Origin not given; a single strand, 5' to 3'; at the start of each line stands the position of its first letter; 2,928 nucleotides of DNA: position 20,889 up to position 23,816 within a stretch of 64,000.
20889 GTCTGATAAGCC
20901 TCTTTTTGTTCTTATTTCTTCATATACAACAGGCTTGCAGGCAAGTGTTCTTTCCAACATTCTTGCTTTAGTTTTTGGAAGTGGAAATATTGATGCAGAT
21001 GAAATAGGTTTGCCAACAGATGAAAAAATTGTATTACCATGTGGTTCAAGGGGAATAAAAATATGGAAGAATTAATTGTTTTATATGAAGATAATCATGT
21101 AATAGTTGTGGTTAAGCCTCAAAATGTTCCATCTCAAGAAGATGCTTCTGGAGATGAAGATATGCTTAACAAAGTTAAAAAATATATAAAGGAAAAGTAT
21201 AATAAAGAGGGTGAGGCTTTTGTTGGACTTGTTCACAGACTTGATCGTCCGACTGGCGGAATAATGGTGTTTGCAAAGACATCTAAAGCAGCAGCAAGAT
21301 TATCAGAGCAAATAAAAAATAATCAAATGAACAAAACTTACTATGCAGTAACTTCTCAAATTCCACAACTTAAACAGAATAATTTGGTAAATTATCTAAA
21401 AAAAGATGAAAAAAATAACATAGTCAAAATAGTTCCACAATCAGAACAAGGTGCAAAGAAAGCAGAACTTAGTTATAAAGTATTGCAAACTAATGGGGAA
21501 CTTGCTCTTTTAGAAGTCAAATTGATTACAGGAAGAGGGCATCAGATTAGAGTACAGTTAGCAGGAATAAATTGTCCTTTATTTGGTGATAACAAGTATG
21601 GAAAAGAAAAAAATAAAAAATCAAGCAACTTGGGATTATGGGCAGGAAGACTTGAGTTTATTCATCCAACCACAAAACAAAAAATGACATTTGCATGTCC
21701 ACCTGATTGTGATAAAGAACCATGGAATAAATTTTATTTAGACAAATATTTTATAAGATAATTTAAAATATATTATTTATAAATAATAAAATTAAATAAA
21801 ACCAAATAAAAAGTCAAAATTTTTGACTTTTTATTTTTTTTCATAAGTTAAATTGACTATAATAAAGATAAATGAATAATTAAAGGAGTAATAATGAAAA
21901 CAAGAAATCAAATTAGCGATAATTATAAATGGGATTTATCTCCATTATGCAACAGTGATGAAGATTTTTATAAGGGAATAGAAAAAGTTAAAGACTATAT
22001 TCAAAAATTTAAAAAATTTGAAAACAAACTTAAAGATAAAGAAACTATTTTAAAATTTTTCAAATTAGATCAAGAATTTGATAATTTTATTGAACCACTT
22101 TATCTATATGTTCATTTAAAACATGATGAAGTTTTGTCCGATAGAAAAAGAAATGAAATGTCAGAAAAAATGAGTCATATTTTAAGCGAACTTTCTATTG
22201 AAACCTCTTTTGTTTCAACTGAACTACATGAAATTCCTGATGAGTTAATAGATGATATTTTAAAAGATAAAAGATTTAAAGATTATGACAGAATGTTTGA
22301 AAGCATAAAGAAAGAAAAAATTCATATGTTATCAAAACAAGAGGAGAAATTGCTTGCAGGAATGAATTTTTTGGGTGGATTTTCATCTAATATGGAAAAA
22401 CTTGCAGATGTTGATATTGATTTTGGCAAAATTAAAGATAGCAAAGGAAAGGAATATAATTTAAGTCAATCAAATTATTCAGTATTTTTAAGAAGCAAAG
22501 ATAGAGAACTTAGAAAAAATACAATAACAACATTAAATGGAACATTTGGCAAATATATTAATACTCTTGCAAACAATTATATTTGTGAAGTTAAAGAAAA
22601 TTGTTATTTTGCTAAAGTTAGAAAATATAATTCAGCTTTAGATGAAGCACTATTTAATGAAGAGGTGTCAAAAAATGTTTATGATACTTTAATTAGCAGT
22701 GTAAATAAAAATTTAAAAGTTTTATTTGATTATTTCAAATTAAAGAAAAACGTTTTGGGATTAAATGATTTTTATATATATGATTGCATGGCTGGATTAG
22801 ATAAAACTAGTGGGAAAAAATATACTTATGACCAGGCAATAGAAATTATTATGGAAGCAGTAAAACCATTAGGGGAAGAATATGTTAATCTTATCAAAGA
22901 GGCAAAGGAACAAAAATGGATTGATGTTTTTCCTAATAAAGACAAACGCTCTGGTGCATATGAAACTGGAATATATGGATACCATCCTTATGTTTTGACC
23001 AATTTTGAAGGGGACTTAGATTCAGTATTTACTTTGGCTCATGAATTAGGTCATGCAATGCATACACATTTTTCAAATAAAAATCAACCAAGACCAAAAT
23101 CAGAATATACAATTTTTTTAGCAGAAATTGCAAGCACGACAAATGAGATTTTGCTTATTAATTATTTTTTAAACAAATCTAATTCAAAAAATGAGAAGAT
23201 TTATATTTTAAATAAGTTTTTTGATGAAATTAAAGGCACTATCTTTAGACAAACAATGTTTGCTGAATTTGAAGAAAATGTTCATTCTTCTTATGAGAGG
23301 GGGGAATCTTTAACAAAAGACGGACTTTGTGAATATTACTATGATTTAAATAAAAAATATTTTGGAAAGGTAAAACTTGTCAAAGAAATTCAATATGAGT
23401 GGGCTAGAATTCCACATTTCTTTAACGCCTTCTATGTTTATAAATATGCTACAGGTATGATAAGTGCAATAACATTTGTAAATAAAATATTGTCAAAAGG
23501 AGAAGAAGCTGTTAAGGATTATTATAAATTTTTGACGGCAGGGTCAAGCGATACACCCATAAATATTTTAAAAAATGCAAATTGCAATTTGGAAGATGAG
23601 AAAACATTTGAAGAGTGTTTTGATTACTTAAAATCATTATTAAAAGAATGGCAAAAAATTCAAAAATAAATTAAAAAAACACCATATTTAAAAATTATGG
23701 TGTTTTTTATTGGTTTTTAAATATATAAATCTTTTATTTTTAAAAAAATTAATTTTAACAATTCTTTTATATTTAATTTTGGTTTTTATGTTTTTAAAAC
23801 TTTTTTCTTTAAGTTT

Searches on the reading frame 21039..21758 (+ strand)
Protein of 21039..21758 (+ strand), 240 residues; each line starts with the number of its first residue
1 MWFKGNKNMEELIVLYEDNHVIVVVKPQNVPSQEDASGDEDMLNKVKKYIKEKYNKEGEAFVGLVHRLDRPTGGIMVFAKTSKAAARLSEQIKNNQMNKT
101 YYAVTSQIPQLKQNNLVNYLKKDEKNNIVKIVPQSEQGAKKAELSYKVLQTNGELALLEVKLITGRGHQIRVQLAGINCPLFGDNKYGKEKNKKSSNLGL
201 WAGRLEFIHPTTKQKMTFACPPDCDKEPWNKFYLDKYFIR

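Call 19: search_protein_families(library=pfam, proteins=[window:21039-21758:+], max_evalue=0.001)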
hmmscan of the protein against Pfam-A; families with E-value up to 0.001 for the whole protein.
window:21039-21758:+ (240 aa): 1 family
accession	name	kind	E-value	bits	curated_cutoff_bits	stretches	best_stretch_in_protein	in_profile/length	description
PF00849.27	PseudoU_synth_2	-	3.4e-33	115.5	26.8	1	20-175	1-151/152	RNA pseudouridylate synthase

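Call 95: search_protein_families(library=ncbifam, proteins=[window:21039-21758:+], max_evalue=1e-10)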
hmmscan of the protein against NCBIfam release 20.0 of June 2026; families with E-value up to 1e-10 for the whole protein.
window:21039-21758:+ (240 aa): 6 families
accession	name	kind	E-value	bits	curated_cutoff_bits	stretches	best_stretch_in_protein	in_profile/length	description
TIGR00005.1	rluA_subfam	subfamily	1.5e-50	172.2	192.7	1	10-227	71-291/298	RluA family pseudouridine synthase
NF008321.0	PRK11112.1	equivalog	3.7e-26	92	328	1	12-221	2-222/257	tRNA pseudouridine(65) synthase TruC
TIGR01621.1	RluA-like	hypoth_equivalog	2.1e-25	89.3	222.3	1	13-223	3-197/217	TIGR01621 family pseudouridine synthase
NF008385.0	PRK11180.1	equivalog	1.2e-24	87.3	351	1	11-191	83-257/325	23S rRNA pseudouridine(1911/1915/1917) synthase RluD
NF008249.0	PRK11025.1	equivalog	1.4e-24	86.5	378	1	13-223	94-303/317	23S rRNA pseudouridine(955/2504/2580) synthase RluC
NF007543.0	PRK10158.1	equivalog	7.6e-23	81.3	286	1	12-223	14-218/219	bifunctional tRNA pseudouridine(32) synthase/23S rRNA pseudouridine(746) synthase RluA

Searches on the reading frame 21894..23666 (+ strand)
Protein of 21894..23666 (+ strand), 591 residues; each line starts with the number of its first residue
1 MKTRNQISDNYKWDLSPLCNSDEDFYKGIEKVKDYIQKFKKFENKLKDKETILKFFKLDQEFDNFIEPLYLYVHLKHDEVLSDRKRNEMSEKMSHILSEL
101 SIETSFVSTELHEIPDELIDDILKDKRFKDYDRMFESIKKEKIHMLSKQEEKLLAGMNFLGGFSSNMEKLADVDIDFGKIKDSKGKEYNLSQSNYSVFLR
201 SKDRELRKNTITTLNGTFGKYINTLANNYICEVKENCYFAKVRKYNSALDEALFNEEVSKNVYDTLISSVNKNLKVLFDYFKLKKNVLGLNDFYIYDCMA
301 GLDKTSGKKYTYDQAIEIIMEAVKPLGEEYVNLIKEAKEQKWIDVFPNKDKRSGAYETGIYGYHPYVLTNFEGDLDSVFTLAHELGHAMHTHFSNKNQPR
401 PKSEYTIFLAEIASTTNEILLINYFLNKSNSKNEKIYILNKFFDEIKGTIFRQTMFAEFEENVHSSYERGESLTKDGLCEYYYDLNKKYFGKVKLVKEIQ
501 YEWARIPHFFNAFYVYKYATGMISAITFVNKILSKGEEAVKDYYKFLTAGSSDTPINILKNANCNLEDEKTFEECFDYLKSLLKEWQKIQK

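Call 19: search_protein_families(library=pfam, proteins=[window:21894-23666:+], max_evalue=0.001)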
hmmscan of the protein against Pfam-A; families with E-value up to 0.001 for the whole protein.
window:21894-23666:+ (591 aa): 2 families
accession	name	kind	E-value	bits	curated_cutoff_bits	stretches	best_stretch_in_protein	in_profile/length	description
PF01432.26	Peptidase_M3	-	3.1e-66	225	27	1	198-575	2-454/457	Peptidase family M3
PF08439.15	Peptidase_M3_N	-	5.4e-11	43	25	1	110-177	1-70/70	Oligopeptidase F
